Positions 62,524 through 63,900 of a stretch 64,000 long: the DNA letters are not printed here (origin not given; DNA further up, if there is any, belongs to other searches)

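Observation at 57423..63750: Stripped-down six-gene group-4 [NiFe]-hydrogenase/complex-I-like module that keeps the Ni-Fe cysteines but has no NuoC/NuoI-type partners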

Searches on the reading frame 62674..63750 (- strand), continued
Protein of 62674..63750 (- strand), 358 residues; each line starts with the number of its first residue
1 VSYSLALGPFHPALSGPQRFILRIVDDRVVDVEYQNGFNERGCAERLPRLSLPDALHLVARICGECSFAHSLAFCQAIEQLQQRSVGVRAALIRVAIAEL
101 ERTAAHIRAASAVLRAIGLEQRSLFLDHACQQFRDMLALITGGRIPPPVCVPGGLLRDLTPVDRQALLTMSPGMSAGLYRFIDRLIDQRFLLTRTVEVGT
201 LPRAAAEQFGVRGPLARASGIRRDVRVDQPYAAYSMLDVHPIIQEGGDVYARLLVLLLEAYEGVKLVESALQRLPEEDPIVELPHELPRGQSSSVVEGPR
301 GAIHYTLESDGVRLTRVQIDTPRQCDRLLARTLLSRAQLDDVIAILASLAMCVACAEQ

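Call 67: search_protein_families(library=pfam, proteins=[L075:17-598:+, L075:599-1255:+, L075:1260-2714:+, L075:2719-4323:+, L075:4320-5147:+, L075:5157-5588:+, L075:5727-7121:-], max_evalue=0.01)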
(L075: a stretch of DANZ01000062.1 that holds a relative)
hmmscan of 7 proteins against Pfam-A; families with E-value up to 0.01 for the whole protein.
L075:17-598:+ (193 aa): 1 family
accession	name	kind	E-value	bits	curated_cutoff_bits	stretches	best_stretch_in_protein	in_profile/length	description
PF00146.26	NADHdh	-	2.6e-20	73.4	27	1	1-185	127-295/298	NADH dehydrogenase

L075:599-1255:+ (218 aa): 1 family
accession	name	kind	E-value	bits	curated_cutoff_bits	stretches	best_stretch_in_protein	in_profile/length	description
PF00420.29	Oxidored_q2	-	7.8e-06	26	26.1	1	132-216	5-93/95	NADH-ubiquinone/plastoquinone oxidoreductase chain 4L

L075:1260-2714:+ (484 aa): 2 families
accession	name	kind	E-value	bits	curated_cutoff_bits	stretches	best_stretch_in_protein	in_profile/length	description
PF00361.26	Proton_antipo_M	-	4.9e-53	180.7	21.5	1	124-418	4-292/294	NADH:quinone oxidoreductase/Mrp antiporter, TM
PF00662.26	Proton_antipo_N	-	1e-06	29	24.5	1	62-91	15-44/51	NADH-Ubiquinone oxidoreductase (complex I), chain 5 N-terminus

L075:2719-4323:+ (534 aa): 3 families
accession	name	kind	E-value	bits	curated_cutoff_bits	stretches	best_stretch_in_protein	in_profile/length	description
PF00346.24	Complex1_49kDa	-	4e-48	164.3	24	2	294-450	3-161/271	Respiratory-chain NADH dehydrogenase, 49 Kd subunit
PF00329.25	Complex1_30kDa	-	1.8e-27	96.8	22.5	1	38-159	2-122/124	Respiratory-chain NADH dehydrogenase, 30 Kd subunit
PF00374.24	NiFeSe_Hases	-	3.5e-09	36.6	25.8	1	217-283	1-67/508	Nickel-dependent hydrogenase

L075:4320-5147:+ (275 aa): 12 families
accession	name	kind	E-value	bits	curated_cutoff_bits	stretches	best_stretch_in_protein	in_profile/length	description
PF01058.29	Oxidored_q6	-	2.4e-33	115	27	1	153-263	1-127/128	NADH ubiquinone oxidoreductase, 20 Kd subunit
PF12838.12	Fer4_7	-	1.5e-15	57.8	27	3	43-93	1-52/52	4Fe-4S dicluster domain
PF00037.32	Fer4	-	4.6e-12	45.6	21.1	2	38-60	2-24/24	4Fe-4S binding domain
PF13484.11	Fer4_16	-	4.9e-09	37.3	30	2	43-68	1-25/66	4Fe-4S double cluster binding domain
PF13237.11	Fer4_10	-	7.5e-09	35.8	25.5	1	37-89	2-52/53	4Fe-4S dicluster domain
PF13187.11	Fer4_9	-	2e-08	34.6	27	1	43-94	1-52/52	4Fe-4S dicluster domain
PF12837.12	Fer4_6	-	1e-06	28.8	25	1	37-59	2-24/24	4Fe-4S binding domain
PF13183.11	Fer4_8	-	1.6e-05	25.7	27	1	39-58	49-68/68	4Fe-4S dicluster domain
PF25160.1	LdpA_Fe-S-bd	-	3.7e-05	23.8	27.6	1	36-61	20-45/49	LdpA Fe-S cluster-binding domain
PF14697.11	Fer4_21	-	6.8e-05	23.4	35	1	39-95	3-58/59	4Fe-4S dicluster domain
PF12798.12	Fer4_3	-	0.00077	20.6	27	0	44-57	1-14/15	4Fe-4S binding domain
PF12797.12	Fer4_2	-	0.002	18.4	24.5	1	39-56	5-22/22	4Fe-4S binding domain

L075:5157-5588:+ (143 aa): 1 family
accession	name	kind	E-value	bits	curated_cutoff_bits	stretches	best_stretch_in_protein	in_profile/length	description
PF00582.32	Usp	-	5.7e-12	46.8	24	1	5-143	5-141/141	Universal stress protein family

L075:5727-7121:- (464 aa): 0 families

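Call 73: find_encoding_contigs(protein=P0312, flank=10000, max_places=2)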
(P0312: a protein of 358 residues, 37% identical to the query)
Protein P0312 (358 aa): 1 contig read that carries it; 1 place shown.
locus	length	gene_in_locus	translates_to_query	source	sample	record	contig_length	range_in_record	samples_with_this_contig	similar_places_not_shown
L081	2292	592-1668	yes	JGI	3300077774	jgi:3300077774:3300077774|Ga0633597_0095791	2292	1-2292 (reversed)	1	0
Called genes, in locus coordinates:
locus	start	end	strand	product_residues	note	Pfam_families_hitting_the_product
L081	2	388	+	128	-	?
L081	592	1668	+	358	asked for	PF00346:Complex1_49kDa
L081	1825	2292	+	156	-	?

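Call 74: find_encoding_contigs(protein=P0309, flank=10000, max_places=1)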
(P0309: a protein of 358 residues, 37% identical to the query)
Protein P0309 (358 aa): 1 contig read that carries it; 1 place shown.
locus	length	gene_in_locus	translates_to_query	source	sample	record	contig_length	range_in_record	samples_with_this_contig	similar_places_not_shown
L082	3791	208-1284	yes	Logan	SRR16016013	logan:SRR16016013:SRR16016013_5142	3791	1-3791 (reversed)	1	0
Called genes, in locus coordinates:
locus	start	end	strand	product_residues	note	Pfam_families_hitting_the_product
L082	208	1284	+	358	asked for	PF00346:Complex1_49kDa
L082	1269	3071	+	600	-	-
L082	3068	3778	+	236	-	-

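Call 75: find_encoding_contigs(protein=P0305, flank=10000, max_places=1)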
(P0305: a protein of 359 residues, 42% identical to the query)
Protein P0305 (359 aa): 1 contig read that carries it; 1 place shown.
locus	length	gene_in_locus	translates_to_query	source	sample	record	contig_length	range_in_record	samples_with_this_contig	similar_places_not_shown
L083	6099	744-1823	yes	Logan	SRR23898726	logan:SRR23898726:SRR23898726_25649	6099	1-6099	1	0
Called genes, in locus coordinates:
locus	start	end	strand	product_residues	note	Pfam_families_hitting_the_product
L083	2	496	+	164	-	?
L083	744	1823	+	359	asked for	PF00346:Complex1_49kDa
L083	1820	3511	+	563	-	PF00361:Proton_antipo_M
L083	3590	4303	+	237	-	-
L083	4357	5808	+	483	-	PF00361:Proton_antipo_M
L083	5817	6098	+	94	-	?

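Call 76: find_encoding_contigs(protein=P0300, flank=10000, max_places=1)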
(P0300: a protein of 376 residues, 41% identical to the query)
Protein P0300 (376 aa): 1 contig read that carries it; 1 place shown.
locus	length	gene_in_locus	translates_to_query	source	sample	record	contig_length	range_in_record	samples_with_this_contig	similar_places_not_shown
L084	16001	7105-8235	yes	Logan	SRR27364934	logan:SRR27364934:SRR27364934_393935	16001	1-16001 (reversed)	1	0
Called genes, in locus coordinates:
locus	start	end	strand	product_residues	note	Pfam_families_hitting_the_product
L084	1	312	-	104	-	?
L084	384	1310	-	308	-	PF01218:Coprogen_oxidas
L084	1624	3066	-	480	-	PF00587:tRNA-synt_2b, PF03129:HGTP_anticodon, PF09180:ProRS-C_1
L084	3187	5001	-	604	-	PF12229:PG_binding_4, PF04294:VanW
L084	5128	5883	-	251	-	PF13489:Methyltransf_23 (weak), PF08241:Methyltransf_11 (faint), PF13649:Methyltransf_25 (weak)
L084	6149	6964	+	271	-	PF05050:Methyltransf_21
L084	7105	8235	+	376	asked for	PF00346:Complex1_49kDa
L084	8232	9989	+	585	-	PF00361:Proton_antipo_M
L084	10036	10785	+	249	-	-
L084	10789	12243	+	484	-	PF00361:Proton_antipo_M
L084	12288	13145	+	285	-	-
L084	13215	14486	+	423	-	PF00005:ABC_tran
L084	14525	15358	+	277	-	-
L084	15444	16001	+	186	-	?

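Call 77: find_encoding_contigs(protein=P0322, flank=10000, max_places=1)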
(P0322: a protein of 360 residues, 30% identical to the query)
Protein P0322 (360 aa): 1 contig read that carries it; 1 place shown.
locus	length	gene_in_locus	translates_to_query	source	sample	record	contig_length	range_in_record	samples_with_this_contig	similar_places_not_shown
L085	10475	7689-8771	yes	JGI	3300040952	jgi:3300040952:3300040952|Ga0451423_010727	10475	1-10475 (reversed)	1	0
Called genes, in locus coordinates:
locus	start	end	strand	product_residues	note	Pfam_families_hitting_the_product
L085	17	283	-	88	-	PF01527:HTH_Tnp_1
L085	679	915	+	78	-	PF13244:MbhD (weak), PF00499:Oxidored_q3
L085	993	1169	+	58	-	-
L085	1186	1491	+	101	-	PF00420:Oxidored_q2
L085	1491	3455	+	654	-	PF00361:Proton_antipo_M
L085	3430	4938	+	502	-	PF00662:Proton_antipo_N (weak), PF00361:Proton_antipo_M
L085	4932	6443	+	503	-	PF00361:Proton_antipo_M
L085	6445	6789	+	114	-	-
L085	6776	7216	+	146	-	PF01058:Oxidored_q6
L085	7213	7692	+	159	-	PF00329:Complex1_30kDa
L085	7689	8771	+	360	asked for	PF00374:NiFeSe_Hases, PF00346:Complex1_49kDa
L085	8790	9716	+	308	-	PF00146:NADHdh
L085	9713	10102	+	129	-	PF13534:Fer4_17 (faint), PF13183:Fer4_8 (faint), PF14697:Fer4_21 (faint), PF12797:Fer4_2 (faint), PF12837:Fer4_6 (faint), PF00037:Fer4 (faint), PF12838:Fer4_7, PF13187:Fer4_9 (weak), +2 more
